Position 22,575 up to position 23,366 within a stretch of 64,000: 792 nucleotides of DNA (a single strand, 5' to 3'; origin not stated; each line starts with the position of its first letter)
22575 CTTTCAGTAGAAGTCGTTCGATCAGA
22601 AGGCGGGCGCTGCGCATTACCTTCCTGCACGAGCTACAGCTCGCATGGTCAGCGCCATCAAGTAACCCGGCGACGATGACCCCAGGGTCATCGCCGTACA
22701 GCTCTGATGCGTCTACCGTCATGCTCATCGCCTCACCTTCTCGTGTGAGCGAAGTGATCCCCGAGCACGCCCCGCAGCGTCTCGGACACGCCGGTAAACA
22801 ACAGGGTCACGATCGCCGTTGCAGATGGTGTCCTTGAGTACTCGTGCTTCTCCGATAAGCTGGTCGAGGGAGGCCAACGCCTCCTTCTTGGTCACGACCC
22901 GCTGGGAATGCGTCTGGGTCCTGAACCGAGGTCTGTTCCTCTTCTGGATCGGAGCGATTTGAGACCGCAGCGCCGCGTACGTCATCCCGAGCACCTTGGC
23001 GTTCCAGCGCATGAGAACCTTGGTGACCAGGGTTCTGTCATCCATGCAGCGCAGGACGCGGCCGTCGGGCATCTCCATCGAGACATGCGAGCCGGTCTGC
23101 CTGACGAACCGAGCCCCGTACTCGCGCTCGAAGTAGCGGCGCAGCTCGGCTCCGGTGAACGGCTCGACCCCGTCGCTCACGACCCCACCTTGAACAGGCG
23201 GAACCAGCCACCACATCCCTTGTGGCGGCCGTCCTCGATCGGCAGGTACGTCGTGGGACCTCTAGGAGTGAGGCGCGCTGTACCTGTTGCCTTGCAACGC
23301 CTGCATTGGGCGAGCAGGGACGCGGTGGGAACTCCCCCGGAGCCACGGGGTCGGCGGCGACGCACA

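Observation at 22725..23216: HicA-fold protein as first gene of the lytic-direction operon, with no recognisable HicB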

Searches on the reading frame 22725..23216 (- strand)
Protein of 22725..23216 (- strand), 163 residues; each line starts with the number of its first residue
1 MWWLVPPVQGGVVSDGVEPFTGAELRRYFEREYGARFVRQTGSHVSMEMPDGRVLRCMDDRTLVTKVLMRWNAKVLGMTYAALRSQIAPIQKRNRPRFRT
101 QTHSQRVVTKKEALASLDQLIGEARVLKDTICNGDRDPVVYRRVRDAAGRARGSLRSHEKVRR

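Call 3: search_protein_families(library=pfam, proteins=[window:22725-23216:-], max_evalue=1)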
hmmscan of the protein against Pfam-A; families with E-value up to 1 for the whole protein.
window:22725-23216:- (163 aa): 2 families
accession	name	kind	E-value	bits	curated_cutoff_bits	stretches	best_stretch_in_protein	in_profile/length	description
PF07927.17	HicA_toxin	-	0.00062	20.3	27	1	23-54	2-32/58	HicA toxin of bacterial toxin-antitoxin,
PF22023.1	Pus10_THUMP_arc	-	0.077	13.6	28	1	22-51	43-72/78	Pus10 THUMP domain, archaeal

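Call 4: search_protein_families(library=phrogs, proteins=[window:22725-23216:-], max_evalue=0.1)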
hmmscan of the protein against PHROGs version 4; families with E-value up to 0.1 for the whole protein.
window:22725-23216:- (163 aa): 0 families

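Call 5: search_dna_similar(collection=phages, mode=protein, query=window:22725-23216:-, max_evalue=0.001, max_rows=40)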
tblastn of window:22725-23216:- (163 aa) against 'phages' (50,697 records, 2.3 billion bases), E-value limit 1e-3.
No match.

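Call 10: find_homologous_proteins(query=window:22725-23216:-, max_evalue=0.001)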
Query window:22725-23216:- (163 aa): 8 proteins with E <= 0.001 among 151 candidates.
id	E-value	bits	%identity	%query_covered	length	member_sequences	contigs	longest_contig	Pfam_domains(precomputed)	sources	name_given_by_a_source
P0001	3.7e-93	328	100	93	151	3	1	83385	-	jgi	-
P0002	8.5e-62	226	67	93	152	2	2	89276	-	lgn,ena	-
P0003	2.3e-60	221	67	92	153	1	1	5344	-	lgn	-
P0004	1.5e-57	212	65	93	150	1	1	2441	-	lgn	-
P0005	2.3e-56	208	62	93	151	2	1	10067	-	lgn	-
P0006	1.8e-55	205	64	93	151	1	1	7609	-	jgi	jgi:hypothetical protein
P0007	6.9e-53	197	61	93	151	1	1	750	-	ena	-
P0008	7.6e-50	187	60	88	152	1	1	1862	-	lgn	-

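Call 14: search_solved_structures(query=A1, max_evalue=10, show_alignments=3)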
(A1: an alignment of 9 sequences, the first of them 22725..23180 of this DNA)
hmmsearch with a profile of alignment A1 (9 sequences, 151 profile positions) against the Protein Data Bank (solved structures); distinct sequences matched with E-value up to 10: 2.
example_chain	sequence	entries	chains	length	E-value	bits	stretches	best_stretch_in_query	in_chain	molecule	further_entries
5it7_VV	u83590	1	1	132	0.87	13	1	32-101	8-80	KLLA0E06997p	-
6uz7_AV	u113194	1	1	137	0.87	13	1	32-101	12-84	KLLA0E06997p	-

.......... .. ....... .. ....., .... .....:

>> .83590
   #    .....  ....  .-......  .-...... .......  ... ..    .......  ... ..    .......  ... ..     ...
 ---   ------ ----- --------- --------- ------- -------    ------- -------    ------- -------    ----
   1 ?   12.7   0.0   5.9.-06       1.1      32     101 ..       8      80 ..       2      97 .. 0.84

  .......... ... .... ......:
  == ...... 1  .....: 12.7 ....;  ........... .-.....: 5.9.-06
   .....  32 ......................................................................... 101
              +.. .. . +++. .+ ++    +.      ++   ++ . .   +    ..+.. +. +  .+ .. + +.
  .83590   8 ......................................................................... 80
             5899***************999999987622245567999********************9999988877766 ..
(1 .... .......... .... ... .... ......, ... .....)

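Call 15: find_encoding_contigs(protein=P0002, flank=10000, max_places=3)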
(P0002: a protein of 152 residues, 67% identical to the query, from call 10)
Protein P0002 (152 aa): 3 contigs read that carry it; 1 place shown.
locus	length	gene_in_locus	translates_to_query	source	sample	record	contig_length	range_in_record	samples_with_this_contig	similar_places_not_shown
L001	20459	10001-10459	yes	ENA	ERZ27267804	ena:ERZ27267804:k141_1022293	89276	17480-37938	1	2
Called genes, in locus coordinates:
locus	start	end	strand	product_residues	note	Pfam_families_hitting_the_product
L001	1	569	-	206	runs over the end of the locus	-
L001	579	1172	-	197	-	-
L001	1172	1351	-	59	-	-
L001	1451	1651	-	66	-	PF04149:DUF397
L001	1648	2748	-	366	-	-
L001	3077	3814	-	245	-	PF25283:DUF7873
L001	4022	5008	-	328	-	-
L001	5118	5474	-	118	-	-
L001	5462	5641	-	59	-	-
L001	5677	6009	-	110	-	-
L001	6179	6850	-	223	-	PF13472:Lipase_GDSL_2 (weak)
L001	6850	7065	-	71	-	-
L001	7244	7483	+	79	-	-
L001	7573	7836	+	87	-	-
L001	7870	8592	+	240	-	-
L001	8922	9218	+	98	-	-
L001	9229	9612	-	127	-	PF13744:HTH_37 (faint), PF13560:HTH_31, PF01381:HTH_3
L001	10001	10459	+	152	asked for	-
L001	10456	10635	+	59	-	-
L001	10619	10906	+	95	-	-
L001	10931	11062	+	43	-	-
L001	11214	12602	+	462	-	-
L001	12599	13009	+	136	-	-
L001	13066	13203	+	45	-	-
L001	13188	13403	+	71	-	-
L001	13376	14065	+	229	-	-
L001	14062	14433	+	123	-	-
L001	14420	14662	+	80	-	-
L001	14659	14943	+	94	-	-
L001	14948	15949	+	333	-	PF01145:Band_7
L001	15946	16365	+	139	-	-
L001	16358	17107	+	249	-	-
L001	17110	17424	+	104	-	-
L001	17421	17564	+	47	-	-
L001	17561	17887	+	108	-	-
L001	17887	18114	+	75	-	-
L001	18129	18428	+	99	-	-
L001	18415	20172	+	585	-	PF09250:Prim-Pol, PF13481:AAA_25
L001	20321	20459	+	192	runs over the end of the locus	PF17720:RLIG1 (faint)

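Call 16: find_encoding_contigs(protein=P0001, flank=10000, max_places=3)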
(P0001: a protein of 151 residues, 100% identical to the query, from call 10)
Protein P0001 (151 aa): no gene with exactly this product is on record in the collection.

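Call 20: find_encoding_contigs(protein=P0005, flank=10000, max_places=2)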
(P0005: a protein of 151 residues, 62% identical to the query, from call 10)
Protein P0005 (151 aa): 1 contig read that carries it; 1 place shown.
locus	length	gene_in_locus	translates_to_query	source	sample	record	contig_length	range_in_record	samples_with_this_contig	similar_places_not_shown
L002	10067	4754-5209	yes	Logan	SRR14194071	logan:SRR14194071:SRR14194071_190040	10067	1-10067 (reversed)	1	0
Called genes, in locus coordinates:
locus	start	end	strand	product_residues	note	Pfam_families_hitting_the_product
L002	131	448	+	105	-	-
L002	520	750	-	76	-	-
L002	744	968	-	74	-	-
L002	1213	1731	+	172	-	-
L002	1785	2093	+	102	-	-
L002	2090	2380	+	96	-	-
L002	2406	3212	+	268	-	-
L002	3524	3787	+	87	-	-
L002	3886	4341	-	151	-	PF13560:HTH_31 (weak), PF01381:HTH_3 (weak)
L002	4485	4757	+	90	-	-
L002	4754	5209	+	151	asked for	-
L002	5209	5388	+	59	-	-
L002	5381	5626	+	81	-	-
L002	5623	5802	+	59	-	-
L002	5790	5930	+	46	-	-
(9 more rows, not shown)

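Call 21: find_encoding_contigs(protein=P0006, flank=10000, max_places=2)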
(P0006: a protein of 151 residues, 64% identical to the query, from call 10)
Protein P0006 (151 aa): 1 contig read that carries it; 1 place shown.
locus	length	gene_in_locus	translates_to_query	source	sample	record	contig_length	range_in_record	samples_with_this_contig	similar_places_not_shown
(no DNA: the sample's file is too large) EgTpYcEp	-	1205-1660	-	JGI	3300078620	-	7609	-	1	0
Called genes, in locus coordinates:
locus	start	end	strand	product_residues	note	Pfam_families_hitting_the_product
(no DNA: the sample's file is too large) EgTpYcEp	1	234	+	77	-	?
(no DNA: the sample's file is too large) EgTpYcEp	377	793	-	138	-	PF01381:HTH_3 (weak)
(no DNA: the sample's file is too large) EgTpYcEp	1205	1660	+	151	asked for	-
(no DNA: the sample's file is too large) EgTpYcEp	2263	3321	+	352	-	-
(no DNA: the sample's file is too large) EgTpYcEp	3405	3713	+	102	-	-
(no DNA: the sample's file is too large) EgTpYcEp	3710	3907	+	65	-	-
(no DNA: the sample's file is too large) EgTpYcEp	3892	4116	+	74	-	-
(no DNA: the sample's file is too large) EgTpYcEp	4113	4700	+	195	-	-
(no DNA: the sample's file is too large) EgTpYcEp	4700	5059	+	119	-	-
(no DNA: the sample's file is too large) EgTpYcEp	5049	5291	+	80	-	-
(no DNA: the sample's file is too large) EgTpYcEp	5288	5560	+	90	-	-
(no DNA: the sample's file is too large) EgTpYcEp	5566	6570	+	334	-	PF01145:Band_7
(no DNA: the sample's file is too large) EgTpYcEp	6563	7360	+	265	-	-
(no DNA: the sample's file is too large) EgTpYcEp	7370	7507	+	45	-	-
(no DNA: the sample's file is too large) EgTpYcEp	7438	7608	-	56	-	?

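Call 22: find_encoding_contigs(protein=P0003, flank=10000, max_places=2)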
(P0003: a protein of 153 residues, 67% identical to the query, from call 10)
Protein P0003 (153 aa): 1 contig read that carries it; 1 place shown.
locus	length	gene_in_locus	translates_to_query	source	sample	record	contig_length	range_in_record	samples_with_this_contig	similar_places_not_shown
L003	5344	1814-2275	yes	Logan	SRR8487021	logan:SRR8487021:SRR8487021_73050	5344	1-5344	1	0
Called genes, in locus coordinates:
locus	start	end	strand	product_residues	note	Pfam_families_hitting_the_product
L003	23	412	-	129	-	PF13560:HTH_31 (faint), PF01381:HTH_3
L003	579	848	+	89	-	-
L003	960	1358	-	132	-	PF13560:HTH_31 (weak), PF01381:HTH_3 (weak)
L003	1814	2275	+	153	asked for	-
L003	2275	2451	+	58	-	-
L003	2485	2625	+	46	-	-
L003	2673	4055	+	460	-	-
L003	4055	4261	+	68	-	-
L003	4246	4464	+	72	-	-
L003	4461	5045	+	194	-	-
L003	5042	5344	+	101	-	?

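Call 27: predict_structure(alignment_id=A1)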
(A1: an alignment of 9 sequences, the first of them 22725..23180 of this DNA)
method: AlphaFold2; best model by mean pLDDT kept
length: 151 residues; sequences in the alignment: 9
mean_pLDDT: 76.5   pTM: 0.47
mean pLDDT of the five models: 76.5, 75.6, 74.5, 72.6, 71.1
residues with pLDDT >= 90: 46; 70-90: 63; 50-70: 25; < 50: 17
segments of 3 or more residues with pLDDT < 50: 83-92, 147-151
pLDDT, mean of each block of 10 residues (from residue 1): 73 91 91 92 90 91 92 72 48 63 80 77 68 72 51 38
secondary structure, 60 per line:
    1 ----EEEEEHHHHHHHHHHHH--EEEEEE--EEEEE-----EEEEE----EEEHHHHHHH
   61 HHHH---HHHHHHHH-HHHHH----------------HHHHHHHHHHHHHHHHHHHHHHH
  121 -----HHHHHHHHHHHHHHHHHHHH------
elements in order: E5-9 H10-21 E24-29 E32-36 E42-46 E51-53 H54-64 H68-75 H77-81 H98-120 H126-145

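Call 29: search_protein_representatives(alignment_id=A1)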
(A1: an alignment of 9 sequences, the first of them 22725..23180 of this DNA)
Query: 9 sequences, 151 profile positions. Proteins with E-value up to 0.001 (for the whole library): 64; up to 1e-10: 41; up to 1e-30: 2. The best 64 are listed.
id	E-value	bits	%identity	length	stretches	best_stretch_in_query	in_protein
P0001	1.8e-81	287.9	-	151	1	1-151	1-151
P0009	6.3e-31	123.8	-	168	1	4-144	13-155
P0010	1.2e-29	119.8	-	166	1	1-144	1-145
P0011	3.5e-26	108.5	-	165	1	5-142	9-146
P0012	1.4e-23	100.0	-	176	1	4-142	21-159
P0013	2.0e-23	99.5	-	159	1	1-146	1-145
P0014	4.8e-23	98.3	-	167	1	1-146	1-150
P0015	1.2e-21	93.8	-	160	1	3-144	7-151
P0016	4.6e-21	91.8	-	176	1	4-140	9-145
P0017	2.4e-19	86.3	-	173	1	3-145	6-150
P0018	4.7e-19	85.3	-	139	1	16-145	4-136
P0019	1.8e-17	80.2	-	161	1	3-145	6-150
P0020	1.9e-17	80.1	-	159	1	4-143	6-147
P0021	2.7e-17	79.6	-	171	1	2-143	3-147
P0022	3.8e-17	79.1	-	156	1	3-144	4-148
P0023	1.8e-16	76.9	-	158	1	5-144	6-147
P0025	1.5e-15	73.9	-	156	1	4-147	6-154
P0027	7.3e-15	71.7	-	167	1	4-139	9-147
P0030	1.2e-14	71.0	-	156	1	1-144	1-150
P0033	1.2e-13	67.8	-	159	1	3-141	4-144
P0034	1.3e-13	67.7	-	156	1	2-145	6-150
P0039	3.1e-13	66.4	-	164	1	4-144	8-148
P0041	1.1e-12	64.7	-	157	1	3-145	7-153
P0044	2.0e-12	63.8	-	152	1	3-135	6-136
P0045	5.9e-12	62.3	-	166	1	2-142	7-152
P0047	4.1e-11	59.5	-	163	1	3-148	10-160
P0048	5.1e-11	59.2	-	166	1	3-144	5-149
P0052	2.8e-09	53.6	-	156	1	2-145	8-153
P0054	6.8e-09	52.3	-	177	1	1-144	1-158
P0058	1.1e-06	45.2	-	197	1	21-145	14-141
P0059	1.4e-06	44.9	-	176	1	4-144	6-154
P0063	1.9e-05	41.1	-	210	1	2-136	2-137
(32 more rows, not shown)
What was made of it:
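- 22725..23180 (-): HicA-like two-domain protein, 151 aa (GTG start 23180, TGA stop 22725-22727). The family has 64 representatives at 50% identity (call 29).
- All 64 representatives span both domains (call 29). There are 64 homologous cluster representatives (call 29).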

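Call 31: search_protein_families(library=pfam, alignment_id=A2, max_evalue=0.01)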
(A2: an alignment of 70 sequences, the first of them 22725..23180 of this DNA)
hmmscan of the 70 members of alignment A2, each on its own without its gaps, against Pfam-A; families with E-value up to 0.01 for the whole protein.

A. member 1, window:22725-23180:- (151 aa): 1 family
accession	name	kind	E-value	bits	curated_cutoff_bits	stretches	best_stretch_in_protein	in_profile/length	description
PF07927.17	HicA_toxin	-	0.00054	20.5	27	1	11-42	2-32/58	HicA toxin of bacterial toxin-antitoxin,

B. families by the number of members that match (of 70 scanned): 2 families
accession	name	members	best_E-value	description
PF07927.17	HicA_toxin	37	1.7e-06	HicA toxin of bacterial toxin-antitoxin,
PF07863.16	CtnDOT_TraJ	1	0.0022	Homologues of TraJ from Bacteroides conjugative transposon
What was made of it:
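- On HicA toxin family (PF07927): The window protein scores 20.5 bits against a cut-off of 27, E 5e-4, and covers only profile positions 2-32 (calls 3, 31).
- Checked: Pfam HicA_toxin alone is sub-threshold (E 5e-4, 20.5 vs 27 bits; calls 3, 31). However, 37 of 70 family members hit HicA_toxin (best 1.7e-6; call 31).
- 37 of 70 members hit Pfam HicA_toxin (call 31).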

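Call 33: search_solved_structures(query=A2, max_evalue=10, show_alignments=3)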
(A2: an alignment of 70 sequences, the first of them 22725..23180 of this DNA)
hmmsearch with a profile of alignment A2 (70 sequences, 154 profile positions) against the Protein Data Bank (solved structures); distinct sequences matched with E-value up to 10: 34.
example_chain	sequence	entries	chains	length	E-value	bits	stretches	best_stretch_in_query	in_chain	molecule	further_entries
8vd6_A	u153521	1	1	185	7e-05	25.8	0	57-78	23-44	CAP REPEAT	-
4bkg_A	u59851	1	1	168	0.00075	22.5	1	17-86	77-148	SMALL UBIQUITIN-RELATED MODIFIER 2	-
1whz_A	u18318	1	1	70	0.0012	21.8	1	12-72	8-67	Hypothetical protein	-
9hg5_F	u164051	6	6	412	0.018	18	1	38-124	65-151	Chaperone SurA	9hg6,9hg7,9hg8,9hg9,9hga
1m5y_A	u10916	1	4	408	0.018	18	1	38-124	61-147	Survival protein surA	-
9svk_A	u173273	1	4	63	0.019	18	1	12-68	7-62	Toxin-antitoxin system, toxin component, HicA family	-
8qp5_P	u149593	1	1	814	0.02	17.9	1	38-124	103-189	Chaperone SurA,Serine protease EspP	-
8pz1_F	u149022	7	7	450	0.022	17.8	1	38-124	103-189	Chaperone SurA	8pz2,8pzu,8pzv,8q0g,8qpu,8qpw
2pv3_A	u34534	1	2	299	0.028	17.4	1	38-124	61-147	Chaperone surA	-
3jct_q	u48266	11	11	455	0.037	17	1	71-123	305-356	Ribosome biogenesis protein NOP53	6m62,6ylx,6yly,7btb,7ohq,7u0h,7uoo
8qpv_F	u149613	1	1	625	0.042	16.8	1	38-124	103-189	Chaperone SurA,Outer membrane protein X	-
6g26_E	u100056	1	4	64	0.079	15.9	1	7-66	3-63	HicA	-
4c26_A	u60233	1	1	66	0.11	15.5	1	6-66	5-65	HICA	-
8sua_A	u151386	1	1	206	0.12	15.3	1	69-138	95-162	DarR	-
8svd_A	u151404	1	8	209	0.13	15.3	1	69-138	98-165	DarR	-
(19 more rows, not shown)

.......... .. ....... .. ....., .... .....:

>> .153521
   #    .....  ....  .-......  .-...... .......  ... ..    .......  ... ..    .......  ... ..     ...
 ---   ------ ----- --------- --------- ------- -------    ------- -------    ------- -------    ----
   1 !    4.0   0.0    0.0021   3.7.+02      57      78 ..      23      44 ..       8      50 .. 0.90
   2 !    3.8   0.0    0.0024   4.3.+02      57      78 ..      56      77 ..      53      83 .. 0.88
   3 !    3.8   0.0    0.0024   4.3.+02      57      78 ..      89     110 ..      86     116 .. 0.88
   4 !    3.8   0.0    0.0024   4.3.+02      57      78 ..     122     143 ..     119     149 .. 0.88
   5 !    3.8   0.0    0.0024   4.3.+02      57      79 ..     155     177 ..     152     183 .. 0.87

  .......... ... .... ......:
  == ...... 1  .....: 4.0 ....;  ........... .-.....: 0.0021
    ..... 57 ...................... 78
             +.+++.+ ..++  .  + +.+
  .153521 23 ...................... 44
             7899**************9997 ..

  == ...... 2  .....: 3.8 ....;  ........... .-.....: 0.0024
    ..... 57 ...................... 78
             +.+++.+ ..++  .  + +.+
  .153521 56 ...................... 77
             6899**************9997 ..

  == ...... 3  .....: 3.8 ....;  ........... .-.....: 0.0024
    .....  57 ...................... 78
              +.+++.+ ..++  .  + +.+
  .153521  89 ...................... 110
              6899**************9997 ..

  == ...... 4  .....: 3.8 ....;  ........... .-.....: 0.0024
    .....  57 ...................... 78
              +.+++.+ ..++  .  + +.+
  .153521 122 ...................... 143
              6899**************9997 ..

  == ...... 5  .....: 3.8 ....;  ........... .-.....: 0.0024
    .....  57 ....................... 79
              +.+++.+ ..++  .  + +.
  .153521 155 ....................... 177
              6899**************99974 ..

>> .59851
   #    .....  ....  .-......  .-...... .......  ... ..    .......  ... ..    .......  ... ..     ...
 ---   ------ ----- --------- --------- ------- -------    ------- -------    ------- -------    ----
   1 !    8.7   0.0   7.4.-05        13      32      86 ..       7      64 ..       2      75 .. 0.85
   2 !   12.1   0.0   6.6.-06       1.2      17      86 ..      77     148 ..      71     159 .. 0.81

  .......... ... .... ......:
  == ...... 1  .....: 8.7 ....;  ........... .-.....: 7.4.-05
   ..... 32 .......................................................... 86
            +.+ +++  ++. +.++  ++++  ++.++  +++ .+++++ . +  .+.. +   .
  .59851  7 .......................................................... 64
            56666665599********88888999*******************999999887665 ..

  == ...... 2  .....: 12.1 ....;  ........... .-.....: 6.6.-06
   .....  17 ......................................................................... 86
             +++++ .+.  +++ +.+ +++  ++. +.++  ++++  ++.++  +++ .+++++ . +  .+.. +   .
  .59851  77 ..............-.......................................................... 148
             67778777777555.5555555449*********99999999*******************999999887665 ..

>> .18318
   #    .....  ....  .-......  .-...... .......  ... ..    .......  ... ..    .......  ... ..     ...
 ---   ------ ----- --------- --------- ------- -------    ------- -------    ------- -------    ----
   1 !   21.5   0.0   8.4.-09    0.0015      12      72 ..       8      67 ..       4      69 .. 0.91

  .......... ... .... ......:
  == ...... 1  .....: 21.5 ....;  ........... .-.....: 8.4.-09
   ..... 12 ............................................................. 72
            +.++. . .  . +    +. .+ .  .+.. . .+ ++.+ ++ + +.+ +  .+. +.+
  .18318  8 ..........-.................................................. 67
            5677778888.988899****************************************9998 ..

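Call 36: find_related_loci(query=A1, collection=genome_contigs, flank=8000)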
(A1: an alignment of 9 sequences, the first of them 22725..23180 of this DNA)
Query A1 (151 aa) in genome_contigs; peptide patterns used: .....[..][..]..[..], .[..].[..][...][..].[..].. (x = any residue, [..] = any of these).
122 stretches matched a pattern, but none encodes a relative of the query by tblastn (E <= 1e-3).
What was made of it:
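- Tried and rejected: GTDB species representatives: no relative of the close family (call 36).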

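Call 37: find_related_loci(query=A1, collection=viral_contigs, flank=8000)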
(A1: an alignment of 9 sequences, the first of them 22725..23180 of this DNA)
Query A1 (151 aa) in viral_contigs; peptide patterns used: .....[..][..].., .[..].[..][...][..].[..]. (x = any residue, [..] = any of these).
27 stretches matched a pattern; 1 encode a relative of the query (tblastn E <= 1e-3); 1 distinct loci.
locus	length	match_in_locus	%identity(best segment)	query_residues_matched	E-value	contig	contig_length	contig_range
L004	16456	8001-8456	67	1-151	1e-69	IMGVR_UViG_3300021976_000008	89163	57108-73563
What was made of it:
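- Tried and rejected: IMG/VR: one contig only, the same phage type as L001 (call 37).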

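Call 38: find_homologous_proteins(query=A2, max_evalue=0.001)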
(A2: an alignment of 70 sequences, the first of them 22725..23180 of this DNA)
Query A2 (70 sequences) (151 aa, profile of the alignment): 9 proteins with E <= 0.001 among 8000 candidates.
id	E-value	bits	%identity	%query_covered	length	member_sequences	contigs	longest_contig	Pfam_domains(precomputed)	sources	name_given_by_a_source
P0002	9.0e-51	190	68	100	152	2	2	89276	-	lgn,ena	-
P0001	1.0e-49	186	99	100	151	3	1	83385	-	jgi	-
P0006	1.2e-49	186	64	100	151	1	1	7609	-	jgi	jgi:hypothetical protein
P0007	3.5e-49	184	62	100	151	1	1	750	-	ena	-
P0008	3.6e-47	178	61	95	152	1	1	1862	-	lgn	-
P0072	1.8e-45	172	63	100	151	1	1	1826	-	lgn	-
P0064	9.6e-34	134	31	84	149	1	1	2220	-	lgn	-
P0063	1.7e-30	124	24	84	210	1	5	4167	-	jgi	jgi:hypothetical protein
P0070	3.1e-24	103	31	60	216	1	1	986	-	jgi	jgi:hypothetical protein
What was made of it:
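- Tried and rejected: A second protein search with the family profile: added almost nothing (call 38).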
